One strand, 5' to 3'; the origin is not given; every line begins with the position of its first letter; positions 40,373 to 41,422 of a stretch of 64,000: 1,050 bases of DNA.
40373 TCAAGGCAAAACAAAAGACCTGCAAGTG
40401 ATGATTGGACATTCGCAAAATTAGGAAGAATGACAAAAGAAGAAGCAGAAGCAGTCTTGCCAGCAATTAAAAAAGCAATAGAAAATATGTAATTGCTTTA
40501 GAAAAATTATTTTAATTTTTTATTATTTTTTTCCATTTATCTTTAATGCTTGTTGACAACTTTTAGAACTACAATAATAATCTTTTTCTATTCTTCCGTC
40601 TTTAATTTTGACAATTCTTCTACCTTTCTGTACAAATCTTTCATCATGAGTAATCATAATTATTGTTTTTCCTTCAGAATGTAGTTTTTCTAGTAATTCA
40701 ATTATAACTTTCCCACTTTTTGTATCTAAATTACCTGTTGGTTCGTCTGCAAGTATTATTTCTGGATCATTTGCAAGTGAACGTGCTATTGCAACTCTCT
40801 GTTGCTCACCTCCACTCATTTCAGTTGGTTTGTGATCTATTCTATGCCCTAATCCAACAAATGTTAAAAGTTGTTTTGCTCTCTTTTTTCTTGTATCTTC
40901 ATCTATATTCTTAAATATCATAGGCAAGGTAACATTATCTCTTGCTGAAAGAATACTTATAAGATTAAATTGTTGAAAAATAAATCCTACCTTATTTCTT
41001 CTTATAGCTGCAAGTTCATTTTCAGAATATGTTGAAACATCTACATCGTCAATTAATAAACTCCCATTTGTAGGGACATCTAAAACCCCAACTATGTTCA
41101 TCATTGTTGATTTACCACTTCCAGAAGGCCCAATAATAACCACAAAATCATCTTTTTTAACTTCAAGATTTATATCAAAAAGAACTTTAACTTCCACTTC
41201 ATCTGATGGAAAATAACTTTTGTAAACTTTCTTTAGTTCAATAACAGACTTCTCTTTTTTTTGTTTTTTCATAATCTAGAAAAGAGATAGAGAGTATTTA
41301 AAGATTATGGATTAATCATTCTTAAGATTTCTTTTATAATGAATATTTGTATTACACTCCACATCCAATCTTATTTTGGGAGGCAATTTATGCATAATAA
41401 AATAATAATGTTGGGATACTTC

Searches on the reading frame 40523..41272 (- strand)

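Call 22: search_protein_families(library=pfam, proteins=[window:40523-41272:-], max_evalue=0.001)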
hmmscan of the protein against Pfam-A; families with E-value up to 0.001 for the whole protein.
window:40523-41272:- (249 aa): 6 families
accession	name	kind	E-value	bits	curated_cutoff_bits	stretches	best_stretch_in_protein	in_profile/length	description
PF00005.33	ABC_tran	-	2.7e-31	109.4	25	1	32-179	2-136/137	ABC transporter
PF02463.25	SMC_N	-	1.2e-08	35.1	40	1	40-225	23-213/220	RecF/RecN/SMC N terminal domain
PF13304.12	AAA_21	-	2.3e-07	31.6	27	0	92-210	180-299/304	AAA domain, putative AbiEii toxin, Type IV TA system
PF25199.1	nSTAND_NTPase5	-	9.9e-05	22.6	34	0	17-59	15-59/145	Novel STAND NTPase 5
PF20720.3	nSTAND3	-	0.00034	20.8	27.2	0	37-60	13-36/155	Novel STAND NTPase 3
PF13555.12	AAA_29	-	0.00034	20.7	27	1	36-59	17-40/61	P-loop containing region of AAA domain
